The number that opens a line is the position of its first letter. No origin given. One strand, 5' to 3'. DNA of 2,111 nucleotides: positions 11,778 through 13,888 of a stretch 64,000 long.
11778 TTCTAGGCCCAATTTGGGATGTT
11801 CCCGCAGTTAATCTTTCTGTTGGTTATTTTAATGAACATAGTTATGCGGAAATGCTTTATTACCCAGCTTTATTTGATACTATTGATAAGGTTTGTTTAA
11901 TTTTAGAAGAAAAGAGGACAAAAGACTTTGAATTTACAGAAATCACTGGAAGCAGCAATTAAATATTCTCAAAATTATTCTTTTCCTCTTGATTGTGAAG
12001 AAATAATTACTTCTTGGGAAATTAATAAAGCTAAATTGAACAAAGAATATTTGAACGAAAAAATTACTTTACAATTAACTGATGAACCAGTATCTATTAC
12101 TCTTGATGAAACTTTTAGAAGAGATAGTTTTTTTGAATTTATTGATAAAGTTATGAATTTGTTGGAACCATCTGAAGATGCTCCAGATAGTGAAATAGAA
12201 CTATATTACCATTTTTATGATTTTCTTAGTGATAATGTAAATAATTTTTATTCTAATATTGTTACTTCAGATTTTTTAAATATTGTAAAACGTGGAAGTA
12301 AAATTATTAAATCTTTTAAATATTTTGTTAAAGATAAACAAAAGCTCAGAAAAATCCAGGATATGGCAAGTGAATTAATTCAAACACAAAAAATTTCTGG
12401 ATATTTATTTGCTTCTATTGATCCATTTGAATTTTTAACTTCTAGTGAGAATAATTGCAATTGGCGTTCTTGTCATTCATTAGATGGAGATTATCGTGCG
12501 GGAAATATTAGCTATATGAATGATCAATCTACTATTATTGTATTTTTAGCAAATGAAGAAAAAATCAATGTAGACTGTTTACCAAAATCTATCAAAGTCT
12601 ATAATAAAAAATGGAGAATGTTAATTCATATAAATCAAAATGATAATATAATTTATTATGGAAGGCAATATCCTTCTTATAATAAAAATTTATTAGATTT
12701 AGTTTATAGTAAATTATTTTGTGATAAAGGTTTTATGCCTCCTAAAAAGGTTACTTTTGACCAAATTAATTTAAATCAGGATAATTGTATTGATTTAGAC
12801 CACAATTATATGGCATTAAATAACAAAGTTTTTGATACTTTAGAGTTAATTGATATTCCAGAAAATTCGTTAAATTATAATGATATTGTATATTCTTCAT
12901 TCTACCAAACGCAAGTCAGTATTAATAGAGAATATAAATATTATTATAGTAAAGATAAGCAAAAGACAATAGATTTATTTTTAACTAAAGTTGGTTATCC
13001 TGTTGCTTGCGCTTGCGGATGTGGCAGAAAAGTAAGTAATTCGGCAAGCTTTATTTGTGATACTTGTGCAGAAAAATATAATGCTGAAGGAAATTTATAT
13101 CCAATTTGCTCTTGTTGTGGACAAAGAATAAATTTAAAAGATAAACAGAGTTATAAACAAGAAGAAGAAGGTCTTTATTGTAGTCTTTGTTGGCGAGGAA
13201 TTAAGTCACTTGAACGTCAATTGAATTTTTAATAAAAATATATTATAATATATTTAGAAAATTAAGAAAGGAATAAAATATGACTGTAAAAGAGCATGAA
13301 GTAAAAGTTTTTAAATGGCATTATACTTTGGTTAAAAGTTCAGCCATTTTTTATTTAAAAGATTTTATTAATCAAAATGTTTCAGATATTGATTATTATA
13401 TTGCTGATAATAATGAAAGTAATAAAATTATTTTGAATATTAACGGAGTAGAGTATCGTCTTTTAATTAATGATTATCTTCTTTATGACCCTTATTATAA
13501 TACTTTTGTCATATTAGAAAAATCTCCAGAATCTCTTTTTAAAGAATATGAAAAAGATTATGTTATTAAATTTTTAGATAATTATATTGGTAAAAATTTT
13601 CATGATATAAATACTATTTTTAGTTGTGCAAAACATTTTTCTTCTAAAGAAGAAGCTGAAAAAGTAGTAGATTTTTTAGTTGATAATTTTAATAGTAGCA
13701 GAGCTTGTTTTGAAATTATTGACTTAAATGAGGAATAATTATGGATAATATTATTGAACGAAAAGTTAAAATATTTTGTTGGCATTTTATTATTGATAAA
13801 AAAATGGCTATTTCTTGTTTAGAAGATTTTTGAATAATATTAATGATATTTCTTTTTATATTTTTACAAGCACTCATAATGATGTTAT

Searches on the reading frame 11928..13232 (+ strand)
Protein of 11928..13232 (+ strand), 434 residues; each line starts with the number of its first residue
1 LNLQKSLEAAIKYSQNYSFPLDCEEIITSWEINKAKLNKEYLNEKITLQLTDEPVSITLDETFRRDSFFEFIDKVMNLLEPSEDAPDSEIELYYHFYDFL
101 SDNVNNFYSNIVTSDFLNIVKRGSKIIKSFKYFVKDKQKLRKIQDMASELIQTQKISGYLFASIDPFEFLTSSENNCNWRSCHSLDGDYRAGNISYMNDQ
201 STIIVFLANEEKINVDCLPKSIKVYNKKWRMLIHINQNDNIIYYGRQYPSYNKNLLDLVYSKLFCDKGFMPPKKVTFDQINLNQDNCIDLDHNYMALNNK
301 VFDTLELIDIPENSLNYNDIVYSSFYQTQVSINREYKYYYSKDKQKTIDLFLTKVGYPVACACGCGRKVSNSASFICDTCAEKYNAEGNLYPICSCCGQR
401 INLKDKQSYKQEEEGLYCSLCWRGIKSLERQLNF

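Call 13: search_protein_families(library=pfam, proteins=[window:11928-13232:+], max_evalue=0.01)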
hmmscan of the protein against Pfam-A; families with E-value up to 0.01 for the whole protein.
window:11928-13232:+ (434 aa): 0 families

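Call 57: search_protein_families(library=phrogs, proteins=[window:11928-13232:+], max_evalue=0.001)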
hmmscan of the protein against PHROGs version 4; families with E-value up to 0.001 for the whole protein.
window:11928-13232:+ (434 aa): 0 families

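Call 89: search_solved_structures(query=window:11928-13232:+, max_evalue=1)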
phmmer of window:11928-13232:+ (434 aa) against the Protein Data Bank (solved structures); distinct sequences matched with E-value up to 1: 1.
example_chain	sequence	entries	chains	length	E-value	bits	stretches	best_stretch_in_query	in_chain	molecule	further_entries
2fsw_A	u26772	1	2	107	0.072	15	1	210-274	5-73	PG_0823 protein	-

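Call 101: search_protein_families(library=ncbifam, proteins=[window:11928-13232:+], max_evalue=0.05)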
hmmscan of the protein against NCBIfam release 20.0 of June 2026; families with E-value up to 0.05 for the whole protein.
window:11928-13232:+ (434 aa): 0 families

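Call 102: find_homologous_proteins(query=window:11928-13232:+, max_evalue=0.00001)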
Query window:11928-13232:+ (434 aa): 134 proteins with E <= 0.00001 among 2701 candidates; the best 120 are listed.
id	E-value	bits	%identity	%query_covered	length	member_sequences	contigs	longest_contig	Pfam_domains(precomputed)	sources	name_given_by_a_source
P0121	1.5e-288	974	98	100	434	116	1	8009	-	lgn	-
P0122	2.5e-254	862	88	100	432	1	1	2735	-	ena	-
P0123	8.1e-252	853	86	100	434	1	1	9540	-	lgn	-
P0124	2.4e-236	802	79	100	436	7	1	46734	-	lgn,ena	-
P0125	1.3e-82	296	39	97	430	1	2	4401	-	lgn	-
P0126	1.6e-79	286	38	98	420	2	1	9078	-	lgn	-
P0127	1.2e-76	276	40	98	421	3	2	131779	-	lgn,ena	-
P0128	6.2e-72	261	37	98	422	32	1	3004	-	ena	-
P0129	3.6e-71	258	37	98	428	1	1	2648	-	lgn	-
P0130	4.6e-71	258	34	97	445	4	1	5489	-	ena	-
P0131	1.8e-70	256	37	90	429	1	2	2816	-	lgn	-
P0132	6.4e-67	244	36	97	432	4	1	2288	-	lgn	-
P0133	4.2e-65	238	35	88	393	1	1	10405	-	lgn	-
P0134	4.5e-65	238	35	93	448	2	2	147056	-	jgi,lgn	-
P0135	1.3e-64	237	35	99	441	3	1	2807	-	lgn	-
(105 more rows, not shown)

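Call 107: find_encoding_contigs(protein=P0127, flank=10000, max_places=1)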
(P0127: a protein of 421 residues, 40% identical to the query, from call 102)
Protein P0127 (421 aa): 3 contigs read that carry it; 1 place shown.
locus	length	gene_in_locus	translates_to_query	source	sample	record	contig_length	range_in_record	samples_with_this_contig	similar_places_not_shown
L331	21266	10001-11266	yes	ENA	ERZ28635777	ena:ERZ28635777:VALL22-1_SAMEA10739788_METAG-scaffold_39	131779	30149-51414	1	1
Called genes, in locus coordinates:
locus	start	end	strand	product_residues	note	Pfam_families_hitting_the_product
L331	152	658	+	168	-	-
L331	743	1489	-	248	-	-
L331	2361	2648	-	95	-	-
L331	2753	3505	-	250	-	-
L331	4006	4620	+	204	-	PF13730:HTH_36 (faint)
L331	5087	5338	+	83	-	-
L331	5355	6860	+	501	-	-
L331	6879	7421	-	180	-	PF01226:Form_Nir_trans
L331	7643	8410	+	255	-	-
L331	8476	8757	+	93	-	-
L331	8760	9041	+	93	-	-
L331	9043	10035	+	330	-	PF04389:Peptidase_M28 (faint)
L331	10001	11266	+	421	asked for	-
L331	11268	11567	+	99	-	-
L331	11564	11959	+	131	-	-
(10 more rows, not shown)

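Call 108: find_encoding_contigs(protein=P0134, flank=10000, max_places=1)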
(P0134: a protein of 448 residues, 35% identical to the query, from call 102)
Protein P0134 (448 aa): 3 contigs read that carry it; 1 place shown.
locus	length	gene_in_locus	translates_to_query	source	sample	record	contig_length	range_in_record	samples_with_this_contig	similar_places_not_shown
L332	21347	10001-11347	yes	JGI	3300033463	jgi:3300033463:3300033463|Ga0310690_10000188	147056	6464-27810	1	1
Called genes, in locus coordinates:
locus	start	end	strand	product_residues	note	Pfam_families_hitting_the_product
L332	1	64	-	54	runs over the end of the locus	-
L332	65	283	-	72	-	-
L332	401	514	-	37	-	-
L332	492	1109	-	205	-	-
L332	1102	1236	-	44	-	-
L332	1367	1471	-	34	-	-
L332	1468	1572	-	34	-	-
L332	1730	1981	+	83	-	-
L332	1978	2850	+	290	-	-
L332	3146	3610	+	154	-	-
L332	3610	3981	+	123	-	-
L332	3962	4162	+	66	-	-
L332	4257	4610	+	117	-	-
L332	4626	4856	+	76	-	-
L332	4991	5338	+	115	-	-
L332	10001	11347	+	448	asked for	-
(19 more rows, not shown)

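Call 110: predict_structure(alignment_id=A3)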
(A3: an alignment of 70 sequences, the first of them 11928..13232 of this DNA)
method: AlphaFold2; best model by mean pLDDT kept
length: 434 residues; sequences in the alignment: 70
mean_pLDDT: 91.3   pTM: 0.85
mean pLDDT of the five models: 91.3, 90.3, 89.9, 88.9, 88.0
residues with pLDDT >= 90: 318; 70-90: 97; 50-70: 19; < 50: 0
segments of 3 or more residues with pLDDT < 50: none
pLDDT, mean of each block of 10 residues (from residue 1): 92 91 98 98 97 93 89 93 94 97 95 95 97 96 92 91 97 73 67 94 97 89 93 98 94 96 98 95 92 92 96 92 89 94 93 97 96 93 88 79 71 80 82 74
secondary structure, 60 per line:
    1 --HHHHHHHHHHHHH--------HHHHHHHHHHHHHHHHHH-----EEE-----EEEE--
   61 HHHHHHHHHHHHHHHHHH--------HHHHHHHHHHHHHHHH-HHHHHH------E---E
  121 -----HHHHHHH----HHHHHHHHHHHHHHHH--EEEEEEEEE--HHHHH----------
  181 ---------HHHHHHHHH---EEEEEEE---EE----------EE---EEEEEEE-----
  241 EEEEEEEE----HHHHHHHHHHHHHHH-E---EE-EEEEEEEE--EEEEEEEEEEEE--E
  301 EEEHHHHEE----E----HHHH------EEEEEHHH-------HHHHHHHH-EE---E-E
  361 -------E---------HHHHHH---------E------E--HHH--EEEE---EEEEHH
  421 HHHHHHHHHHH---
elements in order: H3-15 H24-41 E47-49 E55-58 H61-78 H87-102 H104-109 H126-132 H137-152 E155-163 H166-170 H190-198 E202-208 E229-235 E241-248 H253-267 E276-283 E286-297 E300-303 H304-307 H319-322 E329-333 H344-351 H378-383 E408-411 E415-418 H419-431

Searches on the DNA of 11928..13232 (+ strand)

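Call 112: search_rna_families(source=L331, start=12800, end=14300, threshold=evalue, max_evalue=1)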
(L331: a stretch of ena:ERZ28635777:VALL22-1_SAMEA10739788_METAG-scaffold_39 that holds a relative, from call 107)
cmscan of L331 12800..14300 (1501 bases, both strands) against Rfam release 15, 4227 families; matches with E-value up to 1: 3.
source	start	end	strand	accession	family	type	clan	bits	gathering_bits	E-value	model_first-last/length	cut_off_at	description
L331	13755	13822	+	RF00005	tRNA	Gene; tRNA;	CL00001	47.1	29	1.5e-08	2-69/71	no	tRNA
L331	13529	13645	+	RF02553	YrlA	Gene; sRNA;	-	26.6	69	0.0041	1-114/114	no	Y RNA-like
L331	12952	13031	+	RF03504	mir-9461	Gene; miRNA;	-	18.9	84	0.78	1-80/80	no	mir-9461 microRNA precursor family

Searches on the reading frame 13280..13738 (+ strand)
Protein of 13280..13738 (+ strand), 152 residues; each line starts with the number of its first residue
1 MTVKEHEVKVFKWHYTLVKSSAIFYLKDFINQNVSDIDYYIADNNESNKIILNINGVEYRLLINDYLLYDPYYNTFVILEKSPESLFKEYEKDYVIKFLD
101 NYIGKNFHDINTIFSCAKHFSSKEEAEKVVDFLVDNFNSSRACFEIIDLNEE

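Call 24: search_protein_families(library=pfam, proteins=[window:13280-13738:+], max_evalue=0.1)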
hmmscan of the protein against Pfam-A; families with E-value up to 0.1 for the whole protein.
window:13280-13738:+ (152 aa): 0 families

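Call 101: search_protein_families(library=ncbifam, proteins=[window:13280-13738:+], max_evalue=0.05)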
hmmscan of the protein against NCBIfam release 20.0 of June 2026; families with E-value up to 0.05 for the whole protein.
window:13280-13738:+ (152 aa): 1 family
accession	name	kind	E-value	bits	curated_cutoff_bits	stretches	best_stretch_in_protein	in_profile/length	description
NF011551.0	PRK14981.1-3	equivalog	0.045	14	183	0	95-133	78-115/120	DNA-directed RNA polymerase subunit F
